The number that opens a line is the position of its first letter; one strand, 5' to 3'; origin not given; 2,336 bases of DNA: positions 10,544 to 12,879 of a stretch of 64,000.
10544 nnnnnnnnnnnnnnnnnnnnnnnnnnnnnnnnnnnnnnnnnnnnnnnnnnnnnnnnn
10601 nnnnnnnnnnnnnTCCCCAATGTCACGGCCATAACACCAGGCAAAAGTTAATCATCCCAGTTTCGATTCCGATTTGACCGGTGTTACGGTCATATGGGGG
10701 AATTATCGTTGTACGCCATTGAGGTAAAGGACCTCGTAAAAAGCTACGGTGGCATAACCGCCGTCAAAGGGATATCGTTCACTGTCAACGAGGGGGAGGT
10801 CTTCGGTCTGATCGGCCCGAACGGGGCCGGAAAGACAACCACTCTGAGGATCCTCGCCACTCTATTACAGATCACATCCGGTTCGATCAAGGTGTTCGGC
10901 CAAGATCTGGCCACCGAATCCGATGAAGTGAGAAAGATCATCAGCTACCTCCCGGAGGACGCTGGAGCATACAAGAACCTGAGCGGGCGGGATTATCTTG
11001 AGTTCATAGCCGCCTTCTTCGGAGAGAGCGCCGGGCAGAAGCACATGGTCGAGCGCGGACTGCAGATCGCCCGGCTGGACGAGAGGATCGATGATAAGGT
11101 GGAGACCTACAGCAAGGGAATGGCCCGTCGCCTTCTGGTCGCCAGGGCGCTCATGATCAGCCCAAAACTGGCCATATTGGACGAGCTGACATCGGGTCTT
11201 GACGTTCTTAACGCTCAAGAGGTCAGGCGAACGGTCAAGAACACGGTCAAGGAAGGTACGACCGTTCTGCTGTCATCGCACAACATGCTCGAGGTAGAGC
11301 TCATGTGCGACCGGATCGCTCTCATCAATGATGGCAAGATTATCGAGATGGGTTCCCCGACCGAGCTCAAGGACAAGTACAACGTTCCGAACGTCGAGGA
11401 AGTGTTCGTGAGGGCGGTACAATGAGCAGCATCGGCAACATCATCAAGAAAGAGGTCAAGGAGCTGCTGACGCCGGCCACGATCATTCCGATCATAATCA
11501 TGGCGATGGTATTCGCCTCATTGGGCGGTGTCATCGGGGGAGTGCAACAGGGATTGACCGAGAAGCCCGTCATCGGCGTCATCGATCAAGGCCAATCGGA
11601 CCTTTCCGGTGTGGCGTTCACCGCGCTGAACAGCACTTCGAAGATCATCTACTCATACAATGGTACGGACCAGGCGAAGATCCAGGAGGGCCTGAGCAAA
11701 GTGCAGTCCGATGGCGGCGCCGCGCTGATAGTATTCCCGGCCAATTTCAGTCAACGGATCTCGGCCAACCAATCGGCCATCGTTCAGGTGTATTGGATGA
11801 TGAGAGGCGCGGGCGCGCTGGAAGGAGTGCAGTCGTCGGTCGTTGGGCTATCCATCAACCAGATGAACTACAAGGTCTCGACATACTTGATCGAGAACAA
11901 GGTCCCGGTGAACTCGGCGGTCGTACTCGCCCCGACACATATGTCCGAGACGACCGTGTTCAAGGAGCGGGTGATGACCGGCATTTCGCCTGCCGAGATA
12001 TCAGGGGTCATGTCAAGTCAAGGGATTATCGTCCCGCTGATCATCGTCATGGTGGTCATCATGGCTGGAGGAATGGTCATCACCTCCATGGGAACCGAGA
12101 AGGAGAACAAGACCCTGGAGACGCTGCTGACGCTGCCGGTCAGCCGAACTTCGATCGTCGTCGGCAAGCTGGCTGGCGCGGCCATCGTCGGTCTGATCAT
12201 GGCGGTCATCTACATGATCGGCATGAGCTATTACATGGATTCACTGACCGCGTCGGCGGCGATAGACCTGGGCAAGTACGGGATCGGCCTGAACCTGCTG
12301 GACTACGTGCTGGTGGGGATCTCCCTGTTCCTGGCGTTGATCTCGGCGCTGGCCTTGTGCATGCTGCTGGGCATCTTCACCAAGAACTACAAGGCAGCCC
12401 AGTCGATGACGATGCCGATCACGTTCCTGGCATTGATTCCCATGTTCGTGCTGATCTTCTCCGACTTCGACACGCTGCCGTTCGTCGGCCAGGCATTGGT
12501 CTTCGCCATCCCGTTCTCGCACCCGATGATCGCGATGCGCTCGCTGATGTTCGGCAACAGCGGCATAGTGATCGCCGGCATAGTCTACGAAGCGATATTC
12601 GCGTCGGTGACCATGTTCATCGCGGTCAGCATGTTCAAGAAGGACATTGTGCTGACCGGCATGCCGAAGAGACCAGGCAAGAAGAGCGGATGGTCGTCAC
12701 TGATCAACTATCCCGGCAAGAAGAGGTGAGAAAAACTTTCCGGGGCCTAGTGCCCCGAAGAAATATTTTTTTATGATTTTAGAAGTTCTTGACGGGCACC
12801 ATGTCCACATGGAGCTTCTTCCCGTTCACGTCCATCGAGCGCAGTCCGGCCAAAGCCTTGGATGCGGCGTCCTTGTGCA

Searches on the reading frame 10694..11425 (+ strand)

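Call 3: search_protein_families(library=pfam, proteins=[window:10694-11425:+], max_evalue=0.1)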
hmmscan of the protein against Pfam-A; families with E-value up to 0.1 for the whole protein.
window:10694-11425:+ (243 aa): 17 families
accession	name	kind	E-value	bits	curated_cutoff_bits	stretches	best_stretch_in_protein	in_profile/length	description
PF00005.33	ABC_tran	-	4.1e-29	102.4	25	1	25-166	2-136/137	ABC transporter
PF13304.12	AAA_21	-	3.6e-12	47.4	27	2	37-77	2-38/304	AAA domain, putative AbiEii toxin, Type IV TA system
PF13401.12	AAA_22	-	0.00026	21.7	27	1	39-164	10-92/130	AAA domain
PF02463.25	SMC_N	-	0.0014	18.5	40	0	147-204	149-205/220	RecF/RecN/SMC N terminal domain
PF13604.12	AAA_30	-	0.0022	18.2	27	1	33-68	17-52/191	AAA domain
PF25199.1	nSTAND_NTPase5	-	0.0031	17.8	34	1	33-75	40-81/145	Novel STAND NTPase 5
PF00004.35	AAA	-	0.009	16.9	21.2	1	39-82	3-49/131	ATPase family associated with various cellular activities (AAA)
PF13175.12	AAA_15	-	0.012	15.7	32.1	1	38-75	27-68/374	AAA ATPase domain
PF00448.28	SRP54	-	0.014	15.5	22.7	1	38-68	5-35/196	SRP54-type protein, GTPase domain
PF13476.12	AAA_23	-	0.016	16.2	27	1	27-57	15-42/201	AAA domain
PF23746.1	Gp41_Mu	-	0.019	15.5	27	1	160-212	15-65/107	Tail assembly protein gp41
PF13514.12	AAA_27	-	0.028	14.4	22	1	16-58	9-50/206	AAA domain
PF13238.12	AAA_18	-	0.039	14.9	29.4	0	39-76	3-35/128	AAA domain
PF07728.20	AAA_5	-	0.04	14.4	22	0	39-83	4-46/139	AAA domain (dynein-related subfamily)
PF02367.23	TsaE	-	0.041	14.3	26.6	1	30-62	17-49/128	Threonylcarbamoyl adenosine biosynthesis protein TsaE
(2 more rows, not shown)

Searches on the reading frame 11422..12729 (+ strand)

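Call 3: search_protein_families(library=pfam, proteins=[window:11422-12729:+], max_evalue=0.1)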
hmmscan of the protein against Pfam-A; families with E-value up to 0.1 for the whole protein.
window:11422-12729:+ (435 aa): 5 families
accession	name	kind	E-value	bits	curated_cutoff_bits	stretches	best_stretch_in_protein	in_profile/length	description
PF12698.13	ABC2_membrane_3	-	3e-31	109.2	31.6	1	20-402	3-346/347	ABC-2 family transporter protein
PF12679.13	ABC2_membrane_2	-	4.2e-17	62.7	27.2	1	6-405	2-278/283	ABC-2 family transporter protein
PF01061.29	ABC2_membrane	-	1.4e-10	41.5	26.9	1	194-377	51-211/211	ABC-2 type transporter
PF12730.13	ABC2_membrane_4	-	2.2e-07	31.4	27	1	177-335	30-177/179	ABC-2 family transporter protein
PF11992.13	TgpA_N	-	0.062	12.7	30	0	194-427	11-205/333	TgpA N-terminal domain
